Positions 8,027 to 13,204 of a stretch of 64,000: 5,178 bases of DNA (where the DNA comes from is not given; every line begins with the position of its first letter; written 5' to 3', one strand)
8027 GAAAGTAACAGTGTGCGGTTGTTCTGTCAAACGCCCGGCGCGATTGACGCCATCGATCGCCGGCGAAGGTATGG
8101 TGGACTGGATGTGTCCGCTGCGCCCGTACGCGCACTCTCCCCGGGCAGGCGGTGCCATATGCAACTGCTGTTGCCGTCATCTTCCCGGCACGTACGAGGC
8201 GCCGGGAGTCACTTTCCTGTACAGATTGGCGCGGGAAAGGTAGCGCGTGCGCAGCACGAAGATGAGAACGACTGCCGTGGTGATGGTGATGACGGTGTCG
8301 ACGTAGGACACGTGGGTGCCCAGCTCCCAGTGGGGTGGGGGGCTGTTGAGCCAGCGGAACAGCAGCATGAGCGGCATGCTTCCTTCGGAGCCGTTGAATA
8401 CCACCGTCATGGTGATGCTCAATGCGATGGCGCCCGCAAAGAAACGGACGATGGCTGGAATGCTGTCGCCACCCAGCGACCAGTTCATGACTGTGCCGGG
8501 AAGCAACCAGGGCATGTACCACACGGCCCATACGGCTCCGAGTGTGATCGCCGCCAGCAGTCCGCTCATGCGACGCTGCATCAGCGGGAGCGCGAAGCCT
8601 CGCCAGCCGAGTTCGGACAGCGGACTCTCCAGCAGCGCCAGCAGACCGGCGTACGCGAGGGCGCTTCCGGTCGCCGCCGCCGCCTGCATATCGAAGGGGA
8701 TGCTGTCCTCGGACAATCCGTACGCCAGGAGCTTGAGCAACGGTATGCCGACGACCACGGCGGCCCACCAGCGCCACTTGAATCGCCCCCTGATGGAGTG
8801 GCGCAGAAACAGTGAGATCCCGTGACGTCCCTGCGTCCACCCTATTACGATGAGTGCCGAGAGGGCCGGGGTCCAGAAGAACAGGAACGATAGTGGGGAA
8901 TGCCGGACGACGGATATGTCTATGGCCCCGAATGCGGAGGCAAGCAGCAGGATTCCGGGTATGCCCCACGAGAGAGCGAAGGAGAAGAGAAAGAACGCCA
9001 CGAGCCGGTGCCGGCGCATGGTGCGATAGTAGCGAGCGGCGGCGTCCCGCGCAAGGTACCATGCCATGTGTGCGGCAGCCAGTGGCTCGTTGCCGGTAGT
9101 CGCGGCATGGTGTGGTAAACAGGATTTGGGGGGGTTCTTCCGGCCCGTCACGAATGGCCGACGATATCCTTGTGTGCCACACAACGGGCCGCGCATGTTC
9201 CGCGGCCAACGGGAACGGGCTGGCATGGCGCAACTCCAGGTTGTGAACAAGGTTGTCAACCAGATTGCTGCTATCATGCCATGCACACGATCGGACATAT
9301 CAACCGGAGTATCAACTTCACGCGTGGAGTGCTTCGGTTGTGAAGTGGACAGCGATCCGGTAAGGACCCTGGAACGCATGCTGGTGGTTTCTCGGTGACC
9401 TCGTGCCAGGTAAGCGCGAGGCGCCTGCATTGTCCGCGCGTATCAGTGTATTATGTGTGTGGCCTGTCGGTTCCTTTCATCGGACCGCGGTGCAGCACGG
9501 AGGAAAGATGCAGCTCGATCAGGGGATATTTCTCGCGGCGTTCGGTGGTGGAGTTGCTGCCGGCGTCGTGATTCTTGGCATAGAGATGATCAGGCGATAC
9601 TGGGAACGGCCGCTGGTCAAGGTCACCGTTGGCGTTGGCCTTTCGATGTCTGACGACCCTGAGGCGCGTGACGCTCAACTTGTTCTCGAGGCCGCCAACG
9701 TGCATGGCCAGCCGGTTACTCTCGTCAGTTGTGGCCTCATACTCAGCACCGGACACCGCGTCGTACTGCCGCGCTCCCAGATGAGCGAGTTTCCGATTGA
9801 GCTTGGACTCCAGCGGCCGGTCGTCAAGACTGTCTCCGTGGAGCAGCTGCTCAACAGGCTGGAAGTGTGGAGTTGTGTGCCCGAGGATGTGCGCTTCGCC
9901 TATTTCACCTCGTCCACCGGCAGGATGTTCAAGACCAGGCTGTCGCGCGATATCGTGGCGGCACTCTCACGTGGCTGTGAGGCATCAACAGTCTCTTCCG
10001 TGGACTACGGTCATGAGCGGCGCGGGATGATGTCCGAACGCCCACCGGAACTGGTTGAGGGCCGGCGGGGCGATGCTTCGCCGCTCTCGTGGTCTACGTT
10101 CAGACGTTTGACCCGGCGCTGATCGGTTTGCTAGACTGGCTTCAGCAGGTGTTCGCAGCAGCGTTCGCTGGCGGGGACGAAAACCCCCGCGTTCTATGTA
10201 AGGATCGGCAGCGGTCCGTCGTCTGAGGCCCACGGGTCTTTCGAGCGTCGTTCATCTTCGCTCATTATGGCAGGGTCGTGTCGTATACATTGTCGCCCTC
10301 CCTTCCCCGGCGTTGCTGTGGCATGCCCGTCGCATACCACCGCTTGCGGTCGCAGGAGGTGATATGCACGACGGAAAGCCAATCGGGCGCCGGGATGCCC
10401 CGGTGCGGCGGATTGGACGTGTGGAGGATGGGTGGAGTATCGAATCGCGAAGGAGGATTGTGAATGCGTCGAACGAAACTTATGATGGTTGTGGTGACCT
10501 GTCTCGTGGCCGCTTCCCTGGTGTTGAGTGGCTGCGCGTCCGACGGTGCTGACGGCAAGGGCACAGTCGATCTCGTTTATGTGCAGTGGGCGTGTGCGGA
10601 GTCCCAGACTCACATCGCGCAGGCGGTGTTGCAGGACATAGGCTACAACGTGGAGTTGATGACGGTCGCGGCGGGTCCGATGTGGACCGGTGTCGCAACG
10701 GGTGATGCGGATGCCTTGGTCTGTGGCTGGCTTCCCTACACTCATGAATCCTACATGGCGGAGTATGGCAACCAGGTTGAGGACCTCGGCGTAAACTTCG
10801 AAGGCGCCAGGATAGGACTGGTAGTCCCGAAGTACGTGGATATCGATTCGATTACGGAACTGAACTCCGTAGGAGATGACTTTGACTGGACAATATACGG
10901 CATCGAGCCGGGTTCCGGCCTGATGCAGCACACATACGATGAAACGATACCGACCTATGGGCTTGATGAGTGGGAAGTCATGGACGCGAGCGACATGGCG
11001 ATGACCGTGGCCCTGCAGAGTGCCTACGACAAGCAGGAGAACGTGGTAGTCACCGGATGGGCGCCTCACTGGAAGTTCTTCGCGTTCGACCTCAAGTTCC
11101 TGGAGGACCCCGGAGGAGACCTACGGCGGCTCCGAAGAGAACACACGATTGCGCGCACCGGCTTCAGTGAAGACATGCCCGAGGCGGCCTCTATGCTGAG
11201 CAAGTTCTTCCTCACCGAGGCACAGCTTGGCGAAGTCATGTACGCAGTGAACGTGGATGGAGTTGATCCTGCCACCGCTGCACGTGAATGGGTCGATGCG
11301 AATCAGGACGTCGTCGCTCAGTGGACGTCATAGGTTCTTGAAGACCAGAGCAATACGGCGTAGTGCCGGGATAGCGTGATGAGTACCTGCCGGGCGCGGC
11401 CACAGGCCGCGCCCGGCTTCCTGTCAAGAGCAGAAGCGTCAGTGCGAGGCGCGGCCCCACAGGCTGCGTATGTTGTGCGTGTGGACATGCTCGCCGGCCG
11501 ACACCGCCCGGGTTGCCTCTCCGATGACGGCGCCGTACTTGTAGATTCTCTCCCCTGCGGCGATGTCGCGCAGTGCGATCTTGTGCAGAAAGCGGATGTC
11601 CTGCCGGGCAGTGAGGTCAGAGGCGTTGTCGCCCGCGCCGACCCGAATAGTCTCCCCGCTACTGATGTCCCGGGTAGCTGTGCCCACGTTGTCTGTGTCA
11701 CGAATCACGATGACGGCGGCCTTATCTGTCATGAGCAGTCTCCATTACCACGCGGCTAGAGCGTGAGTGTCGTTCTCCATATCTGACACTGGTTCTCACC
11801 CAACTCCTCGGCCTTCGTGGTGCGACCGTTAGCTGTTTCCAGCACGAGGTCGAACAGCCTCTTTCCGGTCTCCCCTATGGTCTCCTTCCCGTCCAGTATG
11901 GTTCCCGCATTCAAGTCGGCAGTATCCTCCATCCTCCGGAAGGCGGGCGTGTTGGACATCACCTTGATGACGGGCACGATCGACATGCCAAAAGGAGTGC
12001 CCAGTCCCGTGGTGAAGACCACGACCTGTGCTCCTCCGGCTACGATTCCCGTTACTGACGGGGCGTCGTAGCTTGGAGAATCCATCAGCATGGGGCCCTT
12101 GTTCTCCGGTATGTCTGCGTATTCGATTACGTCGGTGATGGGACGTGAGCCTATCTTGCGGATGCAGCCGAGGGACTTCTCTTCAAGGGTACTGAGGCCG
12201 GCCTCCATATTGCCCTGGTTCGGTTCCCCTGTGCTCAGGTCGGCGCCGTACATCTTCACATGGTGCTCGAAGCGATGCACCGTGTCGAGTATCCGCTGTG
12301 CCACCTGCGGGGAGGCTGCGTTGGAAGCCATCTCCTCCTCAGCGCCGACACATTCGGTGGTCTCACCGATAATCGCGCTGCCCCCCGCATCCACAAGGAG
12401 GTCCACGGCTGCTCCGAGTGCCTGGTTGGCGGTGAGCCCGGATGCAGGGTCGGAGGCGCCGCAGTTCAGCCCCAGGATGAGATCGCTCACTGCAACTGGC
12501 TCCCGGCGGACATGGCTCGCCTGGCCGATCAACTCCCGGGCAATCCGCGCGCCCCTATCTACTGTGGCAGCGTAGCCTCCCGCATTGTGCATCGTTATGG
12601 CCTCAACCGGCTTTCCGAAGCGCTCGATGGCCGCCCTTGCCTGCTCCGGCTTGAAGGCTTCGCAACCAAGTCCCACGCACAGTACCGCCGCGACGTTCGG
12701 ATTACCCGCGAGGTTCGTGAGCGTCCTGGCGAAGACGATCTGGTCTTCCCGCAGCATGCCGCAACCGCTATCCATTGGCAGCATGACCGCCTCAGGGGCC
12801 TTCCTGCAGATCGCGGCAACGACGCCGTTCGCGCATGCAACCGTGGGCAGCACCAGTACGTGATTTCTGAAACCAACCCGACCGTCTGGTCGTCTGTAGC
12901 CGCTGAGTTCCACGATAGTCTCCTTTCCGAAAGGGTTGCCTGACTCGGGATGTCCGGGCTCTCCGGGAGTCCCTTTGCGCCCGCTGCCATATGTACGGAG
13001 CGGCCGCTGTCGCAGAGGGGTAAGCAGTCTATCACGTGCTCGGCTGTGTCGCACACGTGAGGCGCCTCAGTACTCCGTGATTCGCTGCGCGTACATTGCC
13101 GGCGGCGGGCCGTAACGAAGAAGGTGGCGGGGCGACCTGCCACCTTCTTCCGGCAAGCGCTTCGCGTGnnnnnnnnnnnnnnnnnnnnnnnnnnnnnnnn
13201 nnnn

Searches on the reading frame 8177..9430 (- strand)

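Call 71: search_protein_families(library=pfam, proteins=[window:8177-9430:-], max_evalue=0.0001)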
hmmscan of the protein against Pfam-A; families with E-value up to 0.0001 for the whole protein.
window:8177-9430:- (417 aa): 1 family
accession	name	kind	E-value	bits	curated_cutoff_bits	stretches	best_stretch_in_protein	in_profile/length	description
PF02517.21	Rce1-like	-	4.5e-05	24.1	22.4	1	258-356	5-85/93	Type II CAAX prenyl endopeptidase Rce1-like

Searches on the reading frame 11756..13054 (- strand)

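Call 71: search_protein_families(library=pfam, proteins=[window:11756-13054:-], max_evalue=0.0001)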
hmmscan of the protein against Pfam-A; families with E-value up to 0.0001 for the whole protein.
window:11756-13054:- (432 aa): 2 families
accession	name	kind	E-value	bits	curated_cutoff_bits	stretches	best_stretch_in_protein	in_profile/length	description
PF20629.2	GD_AH_C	-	2.4e-88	296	26.8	1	189-429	1-240/242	D-galactarate/Altronate dehydratase, C-terminal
PF04295.18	GD_AH_second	-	1.9e-35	122.3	27.3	1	52-179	1-135/136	D-galactarate dehydratase/Altronate hydrolase, second domain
